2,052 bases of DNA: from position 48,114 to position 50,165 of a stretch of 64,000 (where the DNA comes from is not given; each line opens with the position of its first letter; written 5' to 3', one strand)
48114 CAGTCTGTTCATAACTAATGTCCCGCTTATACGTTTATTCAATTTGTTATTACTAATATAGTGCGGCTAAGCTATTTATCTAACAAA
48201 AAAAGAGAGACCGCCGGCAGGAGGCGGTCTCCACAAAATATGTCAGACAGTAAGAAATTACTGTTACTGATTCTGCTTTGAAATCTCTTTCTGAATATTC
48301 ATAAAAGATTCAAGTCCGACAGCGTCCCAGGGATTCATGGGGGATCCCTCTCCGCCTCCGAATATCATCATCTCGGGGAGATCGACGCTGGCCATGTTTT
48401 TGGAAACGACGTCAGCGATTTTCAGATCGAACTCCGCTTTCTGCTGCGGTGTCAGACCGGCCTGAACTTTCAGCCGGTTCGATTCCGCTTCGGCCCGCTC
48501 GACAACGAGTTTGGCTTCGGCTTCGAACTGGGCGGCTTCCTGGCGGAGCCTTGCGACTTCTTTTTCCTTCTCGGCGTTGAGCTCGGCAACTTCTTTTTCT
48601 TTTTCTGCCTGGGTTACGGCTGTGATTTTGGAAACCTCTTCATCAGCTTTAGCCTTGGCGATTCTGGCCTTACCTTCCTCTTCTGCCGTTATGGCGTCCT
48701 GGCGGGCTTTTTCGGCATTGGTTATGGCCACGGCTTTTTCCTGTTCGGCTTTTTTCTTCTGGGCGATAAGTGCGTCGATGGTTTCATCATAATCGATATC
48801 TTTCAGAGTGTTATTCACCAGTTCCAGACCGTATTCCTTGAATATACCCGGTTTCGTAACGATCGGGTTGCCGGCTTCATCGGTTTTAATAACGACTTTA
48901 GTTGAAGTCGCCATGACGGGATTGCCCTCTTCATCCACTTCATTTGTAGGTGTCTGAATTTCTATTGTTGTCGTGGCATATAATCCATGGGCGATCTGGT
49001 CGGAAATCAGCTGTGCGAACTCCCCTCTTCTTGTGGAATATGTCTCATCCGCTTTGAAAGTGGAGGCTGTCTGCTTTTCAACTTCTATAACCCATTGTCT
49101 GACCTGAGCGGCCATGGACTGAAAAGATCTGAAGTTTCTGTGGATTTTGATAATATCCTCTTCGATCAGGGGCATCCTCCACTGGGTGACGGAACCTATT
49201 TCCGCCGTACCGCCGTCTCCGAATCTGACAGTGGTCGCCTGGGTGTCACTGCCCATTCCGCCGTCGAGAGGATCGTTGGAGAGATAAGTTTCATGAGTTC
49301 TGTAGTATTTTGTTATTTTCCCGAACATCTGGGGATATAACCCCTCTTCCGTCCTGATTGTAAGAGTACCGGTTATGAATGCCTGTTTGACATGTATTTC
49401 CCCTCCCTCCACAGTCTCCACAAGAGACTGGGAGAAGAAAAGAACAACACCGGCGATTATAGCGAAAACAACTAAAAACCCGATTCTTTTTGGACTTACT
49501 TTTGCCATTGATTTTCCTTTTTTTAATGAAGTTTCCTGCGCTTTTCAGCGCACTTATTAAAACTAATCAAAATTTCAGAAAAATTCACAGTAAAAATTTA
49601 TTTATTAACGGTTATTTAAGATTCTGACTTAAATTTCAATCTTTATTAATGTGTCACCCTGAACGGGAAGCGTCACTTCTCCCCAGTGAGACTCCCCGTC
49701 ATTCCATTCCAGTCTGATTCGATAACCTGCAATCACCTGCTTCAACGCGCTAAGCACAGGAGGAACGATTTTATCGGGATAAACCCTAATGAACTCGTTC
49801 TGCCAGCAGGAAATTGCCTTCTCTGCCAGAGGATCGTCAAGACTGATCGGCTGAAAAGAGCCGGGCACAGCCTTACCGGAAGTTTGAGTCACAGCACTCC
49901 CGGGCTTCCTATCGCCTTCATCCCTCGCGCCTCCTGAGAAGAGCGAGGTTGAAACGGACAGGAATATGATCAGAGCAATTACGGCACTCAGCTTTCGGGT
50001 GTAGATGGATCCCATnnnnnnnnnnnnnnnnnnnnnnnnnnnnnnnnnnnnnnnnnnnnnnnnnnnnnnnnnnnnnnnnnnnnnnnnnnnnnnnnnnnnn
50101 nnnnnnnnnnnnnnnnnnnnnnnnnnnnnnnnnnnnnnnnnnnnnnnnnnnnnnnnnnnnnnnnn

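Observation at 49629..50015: Cystatin-like gene overlapping the permuted protease: candidate cognate protease-inhibitor pair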

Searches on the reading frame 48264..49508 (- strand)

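Call 3: search_protein_families(library=pfam, proteins=[window:48264-49508:-], max_evalue=1)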
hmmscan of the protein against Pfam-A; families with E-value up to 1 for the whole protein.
window:48264-49508:- (414 aa): 3 families
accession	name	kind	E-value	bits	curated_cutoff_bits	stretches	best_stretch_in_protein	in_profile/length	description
PF01145.31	Band_7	-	1.3e-14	55.1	23.6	1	32-267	2-174/176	SPFH domain / Band 7 family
PF12127.13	FloA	-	0.011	15.3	34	1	204-288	184-267/314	Flotillin-like protein FloA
PF18642.6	IMPa_helical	-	0.17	12.9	26.7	0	127-157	34-64/109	Immunomodulating metalloprotease helical domain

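Call 4: search_protein_families(library=ncbifam, proteins=[window:48264-49508:-], max_evalue=1)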
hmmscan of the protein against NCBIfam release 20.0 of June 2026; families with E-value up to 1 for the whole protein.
window:48264-49508:- (414 aa): 2 families
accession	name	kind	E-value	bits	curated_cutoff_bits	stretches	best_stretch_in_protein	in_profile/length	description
NF010186.0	PRK13665.1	equivalog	0.0037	16.4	393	1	212-288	199-274/328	flotillin-like protein FloA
NF008180.0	PRK10929.1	equivalog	0.1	10.3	809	1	244-381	135-260/1109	miniconductance mechanosensitive channel MscM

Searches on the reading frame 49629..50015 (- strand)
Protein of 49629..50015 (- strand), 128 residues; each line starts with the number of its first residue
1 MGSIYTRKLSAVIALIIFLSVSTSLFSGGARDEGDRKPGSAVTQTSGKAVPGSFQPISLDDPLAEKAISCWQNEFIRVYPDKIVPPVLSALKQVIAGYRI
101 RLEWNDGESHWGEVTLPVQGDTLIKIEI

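Call 3: search_protein_families(library=pfam, proteins=[window:49629-50015:-], max_evalue=1)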
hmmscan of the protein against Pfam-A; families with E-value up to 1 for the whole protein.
window:49629-50015:- (128 aa): 0 families

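Call 4: search_protein_families(library=ncbifam, proteins=[window:49629-50015:-], max_evalue=1)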
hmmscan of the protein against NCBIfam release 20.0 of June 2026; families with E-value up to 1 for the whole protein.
window:49629-50015:- (128 aa): 0 families

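Call 5: search_solved_structures(query=window:49629-50015:-, max_evalue=10, show_alignments=3)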
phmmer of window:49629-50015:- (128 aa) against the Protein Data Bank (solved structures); distinct sequences matched with E-value up to 10: 0.

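Call 6: find_homologous_proteins(query=window:49629-50015:-, max_evalue=0.01)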
Query window:49629-50015:- (128 aa): 1 proteins with E <= 0.01 among 11 candidates.
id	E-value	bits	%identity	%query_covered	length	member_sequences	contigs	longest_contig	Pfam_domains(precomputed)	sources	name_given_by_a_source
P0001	3.7e-78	277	100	100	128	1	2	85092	-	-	-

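Call 11: find_encoding_contigs(protein=window:49629-50015:-, flank=6000, max_places=6)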
Protein window:49629-50015:- (128 aa): 2 contigs read that carry it; 1 place shown.
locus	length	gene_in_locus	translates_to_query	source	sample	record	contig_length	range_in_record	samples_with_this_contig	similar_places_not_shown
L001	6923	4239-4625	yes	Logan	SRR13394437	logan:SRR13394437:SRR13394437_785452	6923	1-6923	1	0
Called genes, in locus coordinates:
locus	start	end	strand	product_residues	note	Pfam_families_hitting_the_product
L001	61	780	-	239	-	PF00583:Acetyltransf_1, PF13302:Acetyltransf_3 (weak), PF12746:GNAT_acetyltran (weak)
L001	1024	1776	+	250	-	PF00376:MerR, PF13411:MerR_1, PF07739:TipAS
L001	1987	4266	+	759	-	PF07705:CARDB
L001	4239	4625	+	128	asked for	-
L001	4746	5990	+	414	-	PF01145:Band_7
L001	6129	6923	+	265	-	?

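Call 22: search_solved_structures(query=A1, max_evalue=10, show_alignments=4)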
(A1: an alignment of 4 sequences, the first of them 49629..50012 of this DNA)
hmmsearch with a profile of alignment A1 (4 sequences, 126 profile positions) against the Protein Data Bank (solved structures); distinct sequences matched with E-value up to 10: 39.
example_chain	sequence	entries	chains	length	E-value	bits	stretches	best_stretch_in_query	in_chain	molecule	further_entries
8r29_A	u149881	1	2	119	1.4e-05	28.2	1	43-101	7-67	Cystatin domain-containing protein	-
4it7_A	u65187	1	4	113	0.00074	22.7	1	41-96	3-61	CPI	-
4lzi_A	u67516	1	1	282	0.002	21.3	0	45-105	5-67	Multicystatin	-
8r28_A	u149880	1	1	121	0.0023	21.1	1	38-101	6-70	Cystatin domain-containing protein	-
1yvb_I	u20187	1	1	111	0.0031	20.7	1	45-95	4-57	Cystatin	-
1a67_A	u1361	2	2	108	0.0043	20.2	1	47-95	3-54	CYSTATIN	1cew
9va4_B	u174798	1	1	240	0.0051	20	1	61-101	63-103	Cysteine proteinase inhibitor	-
3ps8_A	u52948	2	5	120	0.0059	19.8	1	36-95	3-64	Cystatin-C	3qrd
3mwz_A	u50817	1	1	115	0.0059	19.8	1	43-100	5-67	sialostatin L2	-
1g96_A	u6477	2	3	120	0.0061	19.7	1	36-94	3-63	CYSTATIN C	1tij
3lh4_A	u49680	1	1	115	0.0063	19.7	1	43-100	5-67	Secreted cystatin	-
1a90_A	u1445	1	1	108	0.0084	19.3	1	47-95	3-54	CYSTATIN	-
3gax_A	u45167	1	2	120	0.0095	19.1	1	36-93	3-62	Cystatin-C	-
4zm8_A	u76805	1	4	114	0.014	18.6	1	57-100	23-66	Putative secreted cystatin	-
2mzv_A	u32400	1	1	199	0.022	17.9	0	45-88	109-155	Cystatin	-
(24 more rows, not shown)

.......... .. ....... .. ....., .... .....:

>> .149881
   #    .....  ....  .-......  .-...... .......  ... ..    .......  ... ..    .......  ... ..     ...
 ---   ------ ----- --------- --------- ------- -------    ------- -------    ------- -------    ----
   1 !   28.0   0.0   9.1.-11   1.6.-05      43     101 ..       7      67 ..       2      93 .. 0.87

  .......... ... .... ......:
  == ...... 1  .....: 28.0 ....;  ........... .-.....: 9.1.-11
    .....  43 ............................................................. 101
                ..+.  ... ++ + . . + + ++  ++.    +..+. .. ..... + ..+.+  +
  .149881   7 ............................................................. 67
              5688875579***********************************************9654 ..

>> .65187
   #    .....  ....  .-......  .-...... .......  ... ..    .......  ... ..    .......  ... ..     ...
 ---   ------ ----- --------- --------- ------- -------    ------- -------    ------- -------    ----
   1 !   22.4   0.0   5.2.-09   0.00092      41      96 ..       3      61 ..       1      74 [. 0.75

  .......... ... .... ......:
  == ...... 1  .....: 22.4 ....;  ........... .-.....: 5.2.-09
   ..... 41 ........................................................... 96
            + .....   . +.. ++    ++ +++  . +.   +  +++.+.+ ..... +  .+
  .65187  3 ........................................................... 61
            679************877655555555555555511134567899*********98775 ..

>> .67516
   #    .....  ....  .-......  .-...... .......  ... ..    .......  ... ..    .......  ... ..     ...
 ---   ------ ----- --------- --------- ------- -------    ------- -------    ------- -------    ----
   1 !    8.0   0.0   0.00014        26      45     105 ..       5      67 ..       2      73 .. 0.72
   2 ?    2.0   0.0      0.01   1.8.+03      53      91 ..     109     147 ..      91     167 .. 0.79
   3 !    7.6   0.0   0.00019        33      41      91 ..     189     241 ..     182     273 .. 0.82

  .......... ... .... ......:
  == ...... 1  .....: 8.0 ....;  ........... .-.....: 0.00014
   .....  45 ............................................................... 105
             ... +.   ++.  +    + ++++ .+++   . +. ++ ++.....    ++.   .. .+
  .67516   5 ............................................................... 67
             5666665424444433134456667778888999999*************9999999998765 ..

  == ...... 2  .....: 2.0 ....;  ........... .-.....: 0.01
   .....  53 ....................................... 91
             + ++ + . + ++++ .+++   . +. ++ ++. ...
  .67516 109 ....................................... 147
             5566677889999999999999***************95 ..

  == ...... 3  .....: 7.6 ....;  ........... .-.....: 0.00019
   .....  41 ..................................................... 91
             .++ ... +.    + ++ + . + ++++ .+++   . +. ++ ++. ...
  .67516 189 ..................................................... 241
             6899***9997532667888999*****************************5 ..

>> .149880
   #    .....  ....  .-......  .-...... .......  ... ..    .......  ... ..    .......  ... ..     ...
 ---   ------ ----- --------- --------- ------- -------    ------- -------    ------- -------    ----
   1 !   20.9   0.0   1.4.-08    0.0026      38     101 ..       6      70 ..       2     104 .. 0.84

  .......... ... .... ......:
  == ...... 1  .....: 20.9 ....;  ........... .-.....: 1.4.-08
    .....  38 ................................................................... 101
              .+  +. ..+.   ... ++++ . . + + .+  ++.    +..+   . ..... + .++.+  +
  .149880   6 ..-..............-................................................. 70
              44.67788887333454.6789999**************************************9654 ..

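Call 23: search_protein_families(library=pfam, alignment_id=A1, max_evalue=10)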
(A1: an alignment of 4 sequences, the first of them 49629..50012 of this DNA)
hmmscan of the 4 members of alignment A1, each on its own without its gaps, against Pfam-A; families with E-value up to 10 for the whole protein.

A. member 1, window:49629-50012:- (127 aa): 0 families

B. families by the number of members that match (of 4 scanned): 6 families
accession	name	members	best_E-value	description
PF00031.27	Cystatin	3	0.0057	Cystatin domain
PF11807.13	UstYa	1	0.018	Mycotoxin biosynthesis protein UstYa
PF16845.11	SQAPI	1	0.035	Aspartic acid proteinase inhibitor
PF11649.13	T4_neck-protein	1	0.044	Virus neck protein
PF17606.7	DUF5502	1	0.18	Family of unknown function (DUF5502)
PF03187.20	Corona_I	1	0.33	Corona nucleocapsid I protein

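Call 32: search_protein_representatives(protein=window:49629-50015:-)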
Query: 128 residues. Proteins with E-value up to 0.001 (for the whole library): 6; up to 1e-10: 1; up to 1e-30: 1. The best 6 are listed.
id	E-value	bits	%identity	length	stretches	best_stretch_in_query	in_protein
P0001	1.2e-78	277.2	100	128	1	1-128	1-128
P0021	4.6e-09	52.3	33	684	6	46-107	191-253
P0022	4.6e-08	49.0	29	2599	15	20-83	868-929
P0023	1.5e-06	44.2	43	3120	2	72-93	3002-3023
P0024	2.2e-06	43.6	33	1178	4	43-102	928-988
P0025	4.5e-04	36.1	35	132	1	1-111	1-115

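Call 35: find_homologous_proteins(query=A2, max_evalue=0.001)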
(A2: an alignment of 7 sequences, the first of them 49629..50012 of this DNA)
Query A2 (7 sequences) (127 aa, profile of the alignment): 15 proteins with E <= 0.001 among 2028 candidates.
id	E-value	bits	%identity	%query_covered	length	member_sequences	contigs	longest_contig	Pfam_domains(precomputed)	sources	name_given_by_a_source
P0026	2.3e-42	162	27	69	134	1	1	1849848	-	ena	-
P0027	3.3e-38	149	24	77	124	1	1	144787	-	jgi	-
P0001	3.8e-37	145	100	100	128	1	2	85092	-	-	-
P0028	2.2e-35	139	26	50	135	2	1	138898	-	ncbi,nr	ncbi:MAG: hypothetical protein JW881_02980 [Spirochaetales bacterium]|nr:hypothetical protein [Spiro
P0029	9.4e-34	134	28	69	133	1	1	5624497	-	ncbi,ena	-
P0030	1.9e-24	104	25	82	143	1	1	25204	-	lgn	-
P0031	4.2e-20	90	28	100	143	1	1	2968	-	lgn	-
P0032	2.6e-19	87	28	61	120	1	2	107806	-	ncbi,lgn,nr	ncbi:MAG: hypothetical protein PQJ59_19015 [Spirochaetales bacterium]|nr:hypothetical protein [Spiro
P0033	5.4e-8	51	-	-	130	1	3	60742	PF00031.28,PF16845.12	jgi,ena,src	jgi:hypothetical protein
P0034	5.7e-7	47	-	-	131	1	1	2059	PF00031.28,PF16845.12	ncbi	-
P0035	6.1e-7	47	-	-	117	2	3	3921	PF00031.28,PF16845.12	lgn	-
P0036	1.1e-5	43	37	28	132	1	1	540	PF00031.28,PF16845.12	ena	-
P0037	7.1e-5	41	41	27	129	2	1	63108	PF00031.28,PF16845.12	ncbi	-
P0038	1.3e-4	40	-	-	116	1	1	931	PF00031.28,PF16845.12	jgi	jgi:hypothetical protein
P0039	9.0e-4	37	-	-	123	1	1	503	-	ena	-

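Call 39: find_encoding_contigs(protein=P0029, flank=5000, max_places=2)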
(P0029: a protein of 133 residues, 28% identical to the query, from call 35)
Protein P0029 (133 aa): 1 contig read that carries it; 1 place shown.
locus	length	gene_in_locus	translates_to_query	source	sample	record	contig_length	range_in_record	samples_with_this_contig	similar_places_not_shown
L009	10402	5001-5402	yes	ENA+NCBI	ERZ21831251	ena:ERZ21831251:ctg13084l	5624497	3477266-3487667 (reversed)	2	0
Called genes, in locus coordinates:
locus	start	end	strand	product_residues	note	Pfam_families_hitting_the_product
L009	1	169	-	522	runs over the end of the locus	PF08269:dCache_2, PF17200:sCache_2, PF17201:Cache_3-Cache_2 (weak), PF00015:MCPsignal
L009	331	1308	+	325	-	PF00356:LacI, PF13377:Peripla_BP_3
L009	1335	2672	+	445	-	PF01408:GFO_IDH_MocA, PF22725:GFO_IDH_MocA_C3, PF02894:GFO_IDH_MocA_C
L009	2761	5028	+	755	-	PF07705:CARDB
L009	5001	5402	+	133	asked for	-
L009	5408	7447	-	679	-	PF22124:Glyco_hydro_95_cat (weak)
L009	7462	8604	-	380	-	PF14583:Pectate_lyase22, PF26549:Tricorn_N (faint), PF07676:PD40 (faint)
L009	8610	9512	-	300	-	PF00528:BPD_transp_1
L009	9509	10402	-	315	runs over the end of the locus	PF00528:BPD_transp_1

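Call 40: find_encoding_contigs(protein=P0032, flank=5000, max_places=2)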
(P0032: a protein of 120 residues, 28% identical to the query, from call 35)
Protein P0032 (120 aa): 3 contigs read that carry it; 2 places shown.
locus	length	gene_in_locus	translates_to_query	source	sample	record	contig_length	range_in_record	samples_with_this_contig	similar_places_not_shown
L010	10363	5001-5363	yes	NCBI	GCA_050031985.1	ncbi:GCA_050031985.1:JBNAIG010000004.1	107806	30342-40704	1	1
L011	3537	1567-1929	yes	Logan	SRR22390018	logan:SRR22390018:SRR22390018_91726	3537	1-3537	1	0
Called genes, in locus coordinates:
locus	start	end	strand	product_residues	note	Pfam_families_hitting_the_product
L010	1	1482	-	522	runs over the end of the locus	PF08269:dCache_2, PF17200:sCache_2, PF17201:Cache_3-Cache_2, PF00672:HAMP (faint), PF00015:MCPsignal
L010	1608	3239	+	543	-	-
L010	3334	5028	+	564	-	-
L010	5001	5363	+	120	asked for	-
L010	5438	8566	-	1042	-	PF00133:tRNA-synt_1, PF09334:tRNA-synt_1g, PF01406:tRNA-synt_1e (faint), PF08264:Anticodon_1, PF19302:DUF5915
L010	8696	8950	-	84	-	-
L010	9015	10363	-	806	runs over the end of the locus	PF17936:Big_6 (faint), PF22352:K319L-like_PKD, PF19077:Big_13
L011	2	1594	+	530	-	?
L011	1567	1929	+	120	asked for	-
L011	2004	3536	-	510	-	?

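Call 46: predict_structure(alignment_id=A3)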
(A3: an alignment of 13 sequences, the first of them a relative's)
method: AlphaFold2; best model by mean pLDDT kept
length: 128 residues; sequences in the alignment: 13
mean_pLDDT: 77.7   pTM: 0.56
mean pLDDT of the five models: 77.7, 76.7, 76.2, 75.9, 74.6
residues with pLDDT >= 90: 58; 70-90: 25; 50-70: 30; < 50: 15
segments of 3 or more residues with pLDDT < 50: 38-45
pLDDT, mean of each block of 10 residues (from residue 1): 57 76 57 49 51 91 95 95 97 89 95 86 70
secondary structure, 60 per line:
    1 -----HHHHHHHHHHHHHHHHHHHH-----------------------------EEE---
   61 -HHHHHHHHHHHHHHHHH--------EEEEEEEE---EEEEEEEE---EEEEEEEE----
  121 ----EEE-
elements in order: H6-25 E55-57 H62-78 E87-94 E98-105 E109-116 E125-127

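Call 51: fold_search(model_id=the predicted structure, library=pdb)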
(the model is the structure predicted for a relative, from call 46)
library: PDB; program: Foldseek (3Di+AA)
matches with E <= 10: 122; with E <= 0.001: 0
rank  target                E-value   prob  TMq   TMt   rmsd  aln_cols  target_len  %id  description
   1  2ch9_A                2.5e-02  1.00  0.44  0.45   9.6       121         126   15  Crystal structure of dimeric human cystatin F (released 2006-04-04)
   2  8v57_C                2.8e-02  1.00  0.43  0.48   6.3       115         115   12  Complex of murine cathepsin K with bound cystatin C inhibitor (released 2024-10-09)
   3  8v57_D                3.7e-02  1.00  0.40  0.45   7.6       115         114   10  Complex of murine cathepsin K with bound cystatin C inhibitor (released 2024-10-09)
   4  4it7_A                3.9e-02  0.99  0.37  0.43   7.5       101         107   18  Crystal structure of Al-CPI (released 2014-01-29)
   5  4n6m_B                4.1e-02  1.00  0.41  0.45   7.2       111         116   17  Crystal structure of human cystatin E/M produced in LEXSY (released 2015-02-18)
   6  6hpv                  4.1e-02  0.99  0.39  0.20   4.9        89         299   20  Crystal structure of mouse fetuin-B (released 2019-02-20)
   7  4n6l                  6.5e-02  1.00  0.44  0.49   5.5       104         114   14  Crystal structure of human cystatin E/M (released 2015-02-18)
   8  1yvb_I                6.9e-02  1.00  0.39  0.44   7.8        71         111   25  the Plasmodium falciparum Cysteine Protease Falcipain-2 (released 2006-03-28)
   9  4n6o_B                7.3e-02  0.99  0.35  0.39   9.9        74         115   18  Crystal structure of reduced legumain in complex with cystatin E/M (released 2015-02-11)
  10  3ima_D                8.2e-02  0.96  0.36  0.48   4.6        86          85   17  Complex structure of tarocystatin and papain (released 2010-02-16)
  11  4n6m_A                8.7e-02  0.99  0.41  0.44   5.7       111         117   16  Crystal structure of human cystatin E/M produced in LEXSY (released 2015-02-18)
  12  6i1m                  9.7e-02  1.00  0.46  0.60   3.5        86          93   14  Secreted type 1 cystatin from Fasciola hepatica (released 2020-08-26)
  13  7auw_D                1.1e-01  0.99  0.42  0.20   5.0       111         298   17  Inhibitory complex of human meprin beta with mouse fetuin-B. (released 2021-04-14)
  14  3ima_B                1.1e-01  0.95  0.37  0.50   4.5        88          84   17  Complex structure of tarocystatin and papain (released 2010-02-16)
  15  7auw_B                1.4e-01  0.98  0.41  0.19   5.2       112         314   17  Inhibitory complex of human meprin beta with mouse fetuin-B. (released 2021-04-14)
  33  3lh4                  2.6e-01  0.63  0.32  0.34   6.5       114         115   24  Crystal Structure of Sialostatin L2 (released 2010-09-29)
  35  3mwz                  2.7e-01  0.92  0.40  0.44   6.3       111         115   19  Crystal structure of the selenomethionine derivative of the L 22,47,100 M mutant of sialostatin L2 (released 2010-07-14)
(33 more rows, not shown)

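Call 82: find_encoding_contigs(protein=P0033, flank=5000, max_places=3)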
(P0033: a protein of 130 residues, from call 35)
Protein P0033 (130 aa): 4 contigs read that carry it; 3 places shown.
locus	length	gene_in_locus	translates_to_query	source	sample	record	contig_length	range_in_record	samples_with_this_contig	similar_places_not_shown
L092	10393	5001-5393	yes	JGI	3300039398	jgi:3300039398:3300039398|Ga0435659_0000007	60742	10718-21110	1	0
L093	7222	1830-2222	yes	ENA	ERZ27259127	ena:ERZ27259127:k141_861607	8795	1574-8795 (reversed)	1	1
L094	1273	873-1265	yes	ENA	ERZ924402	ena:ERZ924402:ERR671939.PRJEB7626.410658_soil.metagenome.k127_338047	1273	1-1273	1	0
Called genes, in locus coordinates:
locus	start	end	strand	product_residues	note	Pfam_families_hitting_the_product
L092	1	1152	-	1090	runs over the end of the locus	PF00144:Beta-lactamase, PF13354:Beta-lactamase2 (faint), PF13424:TPR_12 (weak), PF00515:TPR_1 (weak), PF07719:TPR_2 (weak), PF13181:TPR_8 (weak), PF13414:TPR_11, PF00144:Beta-lactamase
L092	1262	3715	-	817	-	PF12704:MacB_PCD, PF02687:FtsX, PF12704:MacB_PCD, PF02687:FtsX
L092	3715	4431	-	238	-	PF00005:ABC_tran, PF13304:AAA_21 (faint)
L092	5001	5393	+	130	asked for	PF00031:Cystatin, PF16845:SQAPI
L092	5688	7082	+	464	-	PF01565:FAD_binding_4, PF04030:ALO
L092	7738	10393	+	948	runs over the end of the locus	PF17990:LodA_N, PF18417:LodA_C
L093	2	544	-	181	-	?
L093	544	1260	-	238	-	PF00005:ABC_tran, PF13304:AAA_21 (faint)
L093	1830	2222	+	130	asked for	PF00031:Cystatin, PF16845:SQAPI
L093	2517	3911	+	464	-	PF01565:FAD_binding_4, PF04030:ALO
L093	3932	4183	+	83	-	-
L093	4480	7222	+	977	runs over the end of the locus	PF17990:LodA_N, PF18417:LodA_C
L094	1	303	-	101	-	?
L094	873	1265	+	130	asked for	PF00031:Cystatin, PF16845:SQAPI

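Call 83: find_encoding_contigs(protein=P0037, flank=5000, max_places=3)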
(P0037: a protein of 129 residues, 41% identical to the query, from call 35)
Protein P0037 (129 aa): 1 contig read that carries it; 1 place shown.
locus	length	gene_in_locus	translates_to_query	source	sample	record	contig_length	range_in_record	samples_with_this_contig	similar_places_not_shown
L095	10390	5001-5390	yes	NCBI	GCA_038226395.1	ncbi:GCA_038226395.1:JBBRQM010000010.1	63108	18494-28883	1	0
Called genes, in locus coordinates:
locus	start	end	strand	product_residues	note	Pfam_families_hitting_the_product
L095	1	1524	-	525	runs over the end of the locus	PF00171:Aldedh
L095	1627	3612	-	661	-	PF01411:tRNA-synt_2c, PF07973:tRNA_SAD, PF02272:DHHA1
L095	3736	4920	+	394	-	PF00144:Beta-lactamase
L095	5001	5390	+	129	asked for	PF00031:Cystatin (weak), PF16845:SQAPI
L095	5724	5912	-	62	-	-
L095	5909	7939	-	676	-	PF00456:Transketolase_N, PF02779:Transket_pyr, PF22613:Transketolase_C_1, PF02780:Transketolase_C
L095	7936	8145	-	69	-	-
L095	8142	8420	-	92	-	-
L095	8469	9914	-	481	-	PF00370:FGGY_N, PF02782:FGGY_C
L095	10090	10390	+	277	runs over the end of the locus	-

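Call 90: find_related_loci(query=A8, collection=metagenome_contigs, flank=3000)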
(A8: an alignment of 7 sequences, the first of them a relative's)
Query A8 (134 aa) in metagenome_contigs; peptide patterns used: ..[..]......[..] (x = any residue, [..] = any of these).
183 stretches matched a pattern; 39 encode a relative of the query (tblastn E <= 1e-3); 39 distinct loci.
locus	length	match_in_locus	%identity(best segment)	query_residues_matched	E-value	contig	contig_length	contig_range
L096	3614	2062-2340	37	37-130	4e-9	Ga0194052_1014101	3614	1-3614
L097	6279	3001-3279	37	37-130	4e-9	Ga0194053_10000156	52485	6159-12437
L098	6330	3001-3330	33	11-130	2e-7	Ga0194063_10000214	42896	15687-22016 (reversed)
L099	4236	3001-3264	37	44-130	2e-7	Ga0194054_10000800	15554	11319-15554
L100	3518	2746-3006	36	45-130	3e-7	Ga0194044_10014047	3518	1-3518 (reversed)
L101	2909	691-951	36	45-130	3e-7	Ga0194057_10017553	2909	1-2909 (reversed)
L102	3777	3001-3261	36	45-130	4e-7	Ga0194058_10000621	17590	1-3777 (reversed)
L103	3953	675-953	34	37-130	6e-7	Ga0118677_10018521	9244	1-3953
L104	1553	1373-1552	43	49-107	1e-6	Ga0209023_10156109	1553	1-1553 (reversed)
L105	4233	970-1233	36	44-130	1e-6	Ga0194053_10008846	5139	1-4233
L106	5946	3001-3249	36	52-130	1e-6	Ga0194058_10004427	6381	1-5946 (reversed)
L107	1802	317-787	30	5-116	2e-6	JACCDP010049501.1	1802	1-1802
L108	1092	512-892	29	3-131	1e-6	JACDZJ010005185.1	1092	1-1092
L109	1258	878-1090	39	41-107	2e-6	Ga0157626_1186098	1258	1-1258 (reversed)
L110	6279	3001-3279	34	37-130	3e-6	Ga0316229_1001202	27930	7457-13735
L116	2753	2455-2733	37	37-130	1e-5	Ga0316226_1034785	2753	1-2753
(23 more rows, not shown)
